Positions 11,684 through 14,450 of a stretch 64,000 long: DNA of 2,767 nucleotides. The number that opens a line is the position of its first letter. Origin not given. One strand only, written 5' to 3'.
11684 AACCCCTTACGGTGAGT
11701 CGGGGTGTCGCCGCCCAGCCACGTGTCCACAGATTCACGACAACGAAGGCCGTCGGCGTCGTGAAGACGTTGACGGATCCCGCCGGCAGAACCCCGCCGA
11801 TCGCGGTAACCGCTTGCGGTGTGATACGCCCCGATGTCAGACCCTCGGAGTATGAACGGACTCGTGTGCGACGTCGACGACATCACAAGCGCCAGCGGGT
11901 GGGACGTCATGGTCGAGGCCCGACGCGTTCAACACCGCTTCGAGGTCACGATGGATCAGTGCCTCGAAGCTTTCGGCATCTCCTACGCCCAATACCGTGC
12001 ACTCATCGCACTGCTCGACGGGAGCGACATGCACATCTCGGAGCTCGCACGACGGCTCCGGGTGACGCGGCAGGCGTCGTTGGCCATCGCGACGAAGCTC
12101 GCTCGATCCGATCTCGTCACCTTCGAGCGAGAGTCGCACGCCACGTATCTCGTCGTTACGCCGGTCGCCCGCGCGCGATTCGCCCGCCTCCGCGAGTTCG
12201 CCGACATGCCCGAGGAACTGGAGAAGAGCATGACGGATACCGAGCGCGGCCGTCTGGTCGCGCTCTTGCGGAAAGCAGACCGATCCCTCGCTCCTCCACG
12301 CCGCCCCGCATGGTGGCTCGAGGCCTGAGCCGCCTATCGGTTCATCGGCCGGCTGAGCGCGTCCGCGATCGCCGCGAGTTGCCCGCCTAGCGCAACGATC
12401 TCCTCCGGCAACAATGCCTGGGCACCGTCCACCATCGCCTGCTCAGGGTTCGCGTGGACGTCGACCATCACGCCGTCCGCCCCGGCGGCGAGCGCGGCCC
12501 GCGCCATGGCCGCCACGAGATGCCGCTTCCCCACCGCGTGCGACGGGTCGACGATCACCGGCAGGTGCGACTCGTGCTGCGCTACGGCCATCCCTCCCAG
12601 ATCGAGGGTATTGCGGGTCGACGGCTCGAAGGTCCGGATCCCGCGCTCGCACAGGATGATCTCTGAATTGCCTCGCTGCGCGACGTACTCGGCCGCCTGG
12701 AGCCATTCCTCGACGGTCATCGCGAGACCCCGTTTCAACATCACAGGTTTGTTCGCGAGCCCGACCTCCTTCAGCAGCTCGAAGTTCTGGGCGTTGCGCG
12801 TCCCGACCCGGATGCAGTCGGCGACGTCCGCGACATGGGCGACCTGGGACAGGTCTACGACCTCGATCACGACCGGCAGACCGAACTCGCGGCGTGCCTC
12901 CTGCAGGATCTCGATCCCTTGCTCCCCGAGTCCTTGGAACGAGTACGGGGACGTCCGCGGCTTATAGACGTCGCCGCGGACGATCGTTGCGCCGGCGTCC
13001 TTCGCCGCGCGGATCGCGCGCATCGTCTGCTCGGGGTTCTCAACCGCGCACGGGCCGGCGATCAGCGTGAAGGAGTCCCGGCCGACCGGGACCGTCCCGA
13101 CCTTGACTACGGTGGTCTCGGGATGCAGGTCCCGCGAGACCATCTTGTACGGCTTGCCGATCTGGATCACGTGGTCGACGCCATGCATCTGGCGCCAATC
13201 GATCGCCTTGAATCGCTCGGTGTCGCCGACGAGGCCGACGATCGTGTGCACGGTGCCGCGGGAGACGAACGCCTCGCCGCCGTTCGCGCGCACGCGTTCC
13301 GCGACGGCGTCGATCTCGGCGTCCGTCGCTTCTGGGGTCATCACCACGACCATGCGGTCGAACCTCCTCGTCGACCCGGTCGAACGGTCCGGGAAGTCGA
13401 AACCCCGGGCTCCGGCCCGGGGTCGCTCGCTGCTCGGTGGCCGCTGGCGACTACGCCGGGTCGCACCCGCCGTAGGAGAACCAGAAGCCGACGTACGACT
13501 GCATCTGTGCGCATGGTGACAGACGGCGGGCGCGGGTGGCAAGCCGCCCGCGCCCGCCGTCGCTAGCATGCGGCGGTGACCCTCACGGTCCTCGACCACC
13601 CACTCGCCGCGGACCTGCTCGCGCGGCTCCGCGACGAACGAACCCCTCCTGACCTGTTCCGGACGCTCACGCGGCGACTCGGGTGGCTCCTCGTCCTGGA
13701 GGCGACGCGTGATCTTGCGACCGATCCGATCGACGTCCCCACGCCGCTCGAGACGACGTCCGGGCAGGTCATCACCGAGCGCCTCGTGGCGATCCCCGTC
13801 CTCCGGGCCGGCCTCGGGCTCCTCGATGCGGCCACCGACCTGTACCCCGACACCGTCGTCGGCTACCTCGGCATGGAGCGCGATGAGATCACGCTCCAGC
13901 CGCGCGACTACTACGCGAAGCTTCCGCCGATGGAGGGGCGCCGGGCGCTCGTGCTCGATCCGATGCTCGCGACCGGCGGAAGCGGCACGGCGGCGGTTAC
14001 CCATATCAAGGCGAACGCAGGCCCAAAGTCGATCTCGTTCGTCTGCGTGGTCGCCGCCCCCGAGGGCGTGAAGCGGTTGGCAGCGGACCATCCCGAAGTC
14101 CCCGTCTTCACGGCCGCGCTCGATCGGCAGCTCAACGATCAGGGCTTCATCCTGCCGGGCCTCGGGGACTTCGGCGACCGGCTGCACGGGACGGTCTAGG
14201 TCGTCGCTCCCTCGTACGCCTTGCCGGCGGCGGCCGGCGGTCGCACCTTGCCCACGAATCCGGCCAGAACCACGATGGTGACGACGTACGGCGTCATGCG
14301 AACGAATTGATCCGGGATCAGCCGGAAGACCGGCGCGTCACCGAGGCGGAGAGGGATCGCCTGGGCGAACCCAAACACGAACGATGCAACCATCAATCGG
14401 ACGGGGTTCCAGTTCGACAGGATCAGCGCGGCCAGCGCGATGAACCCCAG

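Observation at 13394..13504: Aromatic-rich 17-codon leader ORF plus hairpin upstream of DAHP synthase: candidate Tyr/Phe/Trp attenuator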

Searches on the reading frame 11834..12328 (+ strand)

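Call 31: search_protein_families(library=pfam, proteins=[window:11834-12328:+])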
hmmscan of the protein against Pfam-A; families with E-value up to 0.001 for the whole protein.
window:11834-12328:+ (164 aa): 3 families
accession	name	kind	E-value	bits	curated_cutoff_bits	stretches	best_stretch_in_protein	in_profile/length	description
PF12802.13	MarR_2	-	6e-08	33.2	27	1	47-101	1-56/61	MarR family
PF01047.28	MarR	-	0.00075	19.8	24.6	0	49-99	1-51/59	MarR family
PF01978.25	TrmB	-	0.00082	19.6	25.6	0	44-110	1-67/68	Sugar-specific transcriptional regulator TrmB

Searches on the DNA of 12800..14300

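Call 5: search_rna_families(source=window, start=12800, end=14300, threshold=evalue, max_evalue=10)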
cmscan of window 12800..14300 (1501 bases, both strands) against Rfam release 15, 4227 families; matches with E-value up to 10: 11.
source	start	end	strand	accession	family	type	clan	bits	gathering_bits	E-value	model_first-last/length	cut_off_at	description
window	13510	13585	+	RF01698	Chloroflexi-1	Gene; sRNA;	-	26.9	80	0.0066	1-84/84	no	Chloroflexi-1 RNA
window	13522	13561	-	RF04104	MIR918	Gene; miRNA;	-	21.4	268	0.41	1-265/265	no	MIR918 microRNA precursor family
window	13357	13424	+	RF00374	Gammaretro_CES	Cis-reg;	-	21.4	93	1.1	1-101/101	no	Gammaretrovirus core encapsidation signal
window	14170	14227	-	RF03395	mir-718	Gene; miRNA;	-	19.7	55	7.4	1-66/66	no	mir-718 microRNA precursor family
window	13511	13571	+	RF03296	MIR8788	Gene; miRNA;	-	18.3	124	5.7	1-138/138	no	MIR8788 microRNA precursor family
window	13510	13572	-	RF03175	MIR3454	Gene; miRNA;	-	17.2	142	2.9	18-129/147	no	MIR3454 microRNA precursor family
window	13439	13491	-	RF03158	L31-Actinobacteria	Cis-reg; leader;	CL00118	16.4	35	7.6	1-48/48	no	L31-Actinobacteria ribosomal protein leader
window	13262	13330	-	RF04114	MIR4374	Gene; miRNA;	-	15.5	105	6.5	1-119/119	no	MIR4374 microRNA precursor family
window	13087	13134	-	RF00989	mir-492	Gene; miRNA;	-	15.4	76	3.1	16-63/75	no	mir-492 microRNA precursor family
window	13215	13314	-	RF03375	MIR1094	Gene; miRNA;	-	15.3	80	8.9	1-104/104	no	MIR1094 microRNA precursor family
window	13399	13453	+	RF02133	HOXB13-AS1_2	Gene; lncRNA;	-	12.5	40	6.8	1-81/81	no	HOXB13 antisense RNA 1 conserved region 2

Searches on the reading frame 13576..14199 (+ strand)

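Call 31: search_protein_families(library=pfam, proteins=[window:13576-14199:+])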
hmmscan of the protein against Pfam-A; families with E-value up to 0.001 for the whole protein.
window:13576-14199:+ (207 aa): 2 families
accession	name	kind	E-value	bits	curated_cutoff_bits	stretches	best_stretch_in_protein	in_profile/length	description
PF14681.12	UPRTase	-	1.5e-65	221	27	1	5-206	1-206/206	Uracil phosphoribosyltransferase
PF00156.33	Pribosyltran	-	1.9e-06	27.7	26.3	1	114-168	80-133/158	Phosphoribosyl transferase domain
